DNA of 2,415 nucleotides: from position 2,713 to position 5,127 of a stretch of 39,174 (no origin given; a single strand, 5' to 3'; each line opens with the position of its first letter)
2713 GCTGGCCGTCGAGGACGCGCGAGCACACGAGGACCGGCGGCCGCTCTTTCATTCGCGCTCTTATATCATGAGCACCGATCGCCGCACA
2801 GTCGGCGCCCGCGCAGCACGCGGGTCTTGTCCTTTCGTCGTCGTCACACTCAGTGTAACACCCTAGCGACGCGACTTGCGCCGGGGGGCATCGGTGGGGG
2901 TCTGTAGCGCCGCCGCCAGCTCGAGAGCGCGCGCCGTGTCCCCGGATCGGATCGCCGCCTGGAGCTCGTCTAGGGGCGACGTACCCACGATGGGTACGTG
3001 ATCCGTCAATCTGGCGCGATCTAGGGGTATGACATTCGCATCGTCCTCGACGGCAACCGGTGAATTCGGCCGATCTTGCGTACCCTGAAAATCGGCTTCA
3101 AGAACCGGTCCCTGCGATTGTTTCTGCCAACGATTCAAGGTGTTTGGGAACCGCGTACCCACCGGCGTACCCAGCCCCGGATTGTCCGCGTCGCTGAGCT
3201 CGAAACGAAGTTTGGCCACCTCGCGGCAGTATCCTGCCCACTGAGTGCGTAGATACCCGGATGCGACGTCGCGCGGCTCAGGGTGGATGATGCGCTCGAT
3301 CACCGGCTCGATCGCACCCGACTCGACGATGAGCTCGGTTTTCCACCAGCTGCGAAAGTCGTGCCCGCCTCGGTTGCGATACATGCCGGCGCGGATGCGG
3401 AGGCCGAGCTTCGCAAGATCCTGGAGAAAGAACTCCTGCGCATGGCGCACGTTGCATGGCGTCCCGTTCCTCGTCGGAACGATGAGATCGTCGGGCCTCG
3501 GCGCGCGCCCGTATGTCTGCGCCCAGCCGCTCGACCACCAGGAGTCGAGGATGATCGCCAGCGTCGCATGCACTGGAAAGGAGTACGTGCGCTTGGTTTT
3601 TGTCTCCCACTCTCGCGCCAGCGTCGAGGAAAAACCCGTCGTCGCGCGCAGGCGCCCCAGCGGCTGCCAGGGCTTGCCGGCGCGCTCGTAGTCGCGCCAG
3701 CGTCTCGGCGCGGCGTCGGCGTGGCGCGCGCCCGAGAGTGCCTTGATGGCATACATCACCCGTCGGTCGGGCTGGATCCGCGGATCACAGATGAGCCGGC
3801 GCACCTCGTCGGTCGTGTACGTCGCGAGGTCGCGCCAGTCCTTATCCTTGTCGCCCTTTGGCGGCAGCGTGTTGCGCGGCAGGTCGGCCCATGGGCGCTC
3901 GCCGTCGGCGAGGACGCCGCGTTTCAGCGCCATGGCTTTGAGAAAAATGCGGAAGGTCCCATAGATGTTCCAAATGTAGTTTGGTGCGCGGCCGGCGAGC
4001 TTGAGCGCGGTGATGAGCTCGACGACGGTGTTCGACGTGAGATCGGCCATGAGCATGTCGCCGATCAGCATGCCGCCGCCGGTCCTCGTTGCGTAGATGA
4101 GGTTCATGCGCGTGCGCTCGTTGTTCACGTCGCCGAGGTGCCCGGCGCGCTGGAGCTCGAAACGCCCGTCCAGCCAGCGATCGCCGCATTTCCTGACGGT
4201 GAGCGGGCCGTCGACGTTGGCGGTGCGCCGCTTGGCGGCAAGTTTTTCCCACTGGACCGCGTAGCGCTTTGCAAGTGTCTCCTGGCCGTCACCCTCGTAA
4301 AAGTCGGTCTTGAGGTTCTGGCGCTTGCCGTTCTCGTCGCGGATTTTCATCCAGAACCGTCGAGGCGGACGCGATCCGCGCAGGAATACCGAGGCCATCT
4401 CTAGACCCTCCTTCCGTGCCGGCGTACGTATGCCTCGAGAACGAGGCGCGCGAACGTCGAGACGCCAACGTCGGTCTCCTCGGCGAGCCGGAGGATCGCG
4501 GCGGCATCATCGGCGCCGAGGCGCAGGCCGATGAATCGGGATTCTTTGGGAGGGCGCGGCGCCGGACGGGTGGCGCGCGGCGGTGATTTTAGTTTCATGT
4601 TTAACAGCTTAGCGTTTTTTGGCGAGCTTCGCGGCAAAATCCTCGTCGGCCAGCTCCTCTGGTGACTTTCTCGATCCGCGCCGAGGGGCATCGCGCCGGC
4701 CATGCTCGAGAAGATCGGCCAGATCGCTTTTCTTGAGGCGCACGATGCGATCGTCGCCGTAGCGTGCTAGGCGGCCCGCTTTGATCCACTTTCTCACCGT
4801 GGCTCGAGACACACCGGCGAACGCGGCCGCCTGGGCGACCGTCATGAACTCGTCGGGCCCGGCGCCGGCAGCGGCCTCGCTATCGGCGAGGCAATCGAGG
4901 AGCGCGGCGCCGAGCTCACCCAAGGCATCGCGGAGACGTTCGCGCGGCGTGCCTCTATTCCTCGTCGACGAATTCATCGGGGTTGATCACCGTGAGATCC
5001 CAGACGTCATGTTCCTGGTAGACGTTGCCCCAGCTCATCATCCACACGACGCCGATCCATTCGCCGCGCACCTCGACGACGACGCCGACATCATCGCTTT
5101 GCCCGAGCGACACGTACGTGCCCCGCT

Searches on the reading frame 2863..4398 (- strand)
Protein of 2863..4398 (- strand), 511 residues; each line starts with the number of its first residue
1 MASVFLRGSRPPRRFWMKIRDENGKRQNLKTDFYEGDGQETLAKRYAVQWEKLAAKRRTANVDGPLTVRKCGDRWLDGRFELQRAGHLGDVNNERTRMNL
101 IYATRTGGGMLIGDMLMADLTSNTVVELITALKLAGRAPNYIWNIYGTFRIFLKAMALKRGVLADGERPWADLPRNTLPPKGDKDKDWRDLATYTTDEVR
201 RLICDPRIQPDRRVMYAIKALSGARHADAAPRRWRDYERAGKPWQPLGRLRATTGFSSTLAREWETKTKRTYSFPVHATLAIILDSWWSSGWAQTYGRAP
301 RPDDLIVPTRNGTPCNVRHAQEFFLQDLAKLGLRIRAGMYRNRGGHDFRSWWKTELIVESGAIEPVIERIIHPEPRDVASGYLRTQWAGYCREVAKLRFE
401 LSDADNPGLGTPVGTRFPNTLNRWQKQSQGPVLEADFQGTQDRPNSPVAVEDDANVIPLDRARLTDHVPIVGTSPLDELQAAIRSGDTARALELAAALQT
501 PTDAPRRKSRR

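Call 44: search_protein_families(library=pfam, proteins=[window:2863-4398:-], max_evalue=0.001)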
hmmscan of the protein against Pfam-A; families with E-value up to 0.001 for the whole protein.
window:2863-4398:- (511 aa): 0 families

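Call 53: search_protein_families(library=phrogs, proteins=[window:2863-4398:-], max_evalue=0.001)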
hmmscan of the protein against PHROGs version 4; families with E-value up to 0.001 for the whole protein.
window:2863-4398:- (511 aa): 1 family
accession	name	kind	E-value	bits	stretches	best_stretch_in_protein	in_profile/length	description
phrog_1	-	integration and excision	4.4e-15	57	1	13-362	122-411/611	integrase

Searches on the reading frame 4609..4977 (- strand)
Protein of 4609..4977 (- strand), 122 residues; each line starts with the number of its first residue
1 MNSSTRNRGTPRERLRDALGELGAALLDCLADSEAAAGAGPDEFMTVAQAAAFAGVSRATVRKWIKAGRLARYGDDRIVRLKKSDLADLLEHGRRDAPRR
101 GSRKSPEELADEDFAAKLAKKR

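Call 44: search_protein_families(library=pfam, proteins=[window:4609-4977:-], max_evalue=0.001)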
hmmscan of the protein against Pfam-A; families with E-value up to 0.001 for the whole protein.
window:4609-4977:- (122 aa): 5 families
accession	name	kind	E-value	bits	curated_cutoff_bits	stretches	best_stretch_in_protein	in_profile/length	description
PF12728.13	HTH_17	-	3.3e-12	46.9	27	1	44-92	1-49/51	Helix-turn-helix domain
PF13338.12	AbiEi_4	-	2.6e-05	24.7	25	1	46-72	15-40/49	Transcriptional regulator, AbiEi antitoxin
PF00376.29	MerR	-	3.1e-05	24.2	28.2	1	46-72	1-27/38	MerR family regulatory protein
PF13551.12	HTH_29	-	0.00028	21.4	28.1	1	46-67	14-35/64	Winged helix-turn helix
PF13384.12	HTH_23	-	0.00071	19.8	24.6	0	45-67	18-40/50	Homeodomain-like domain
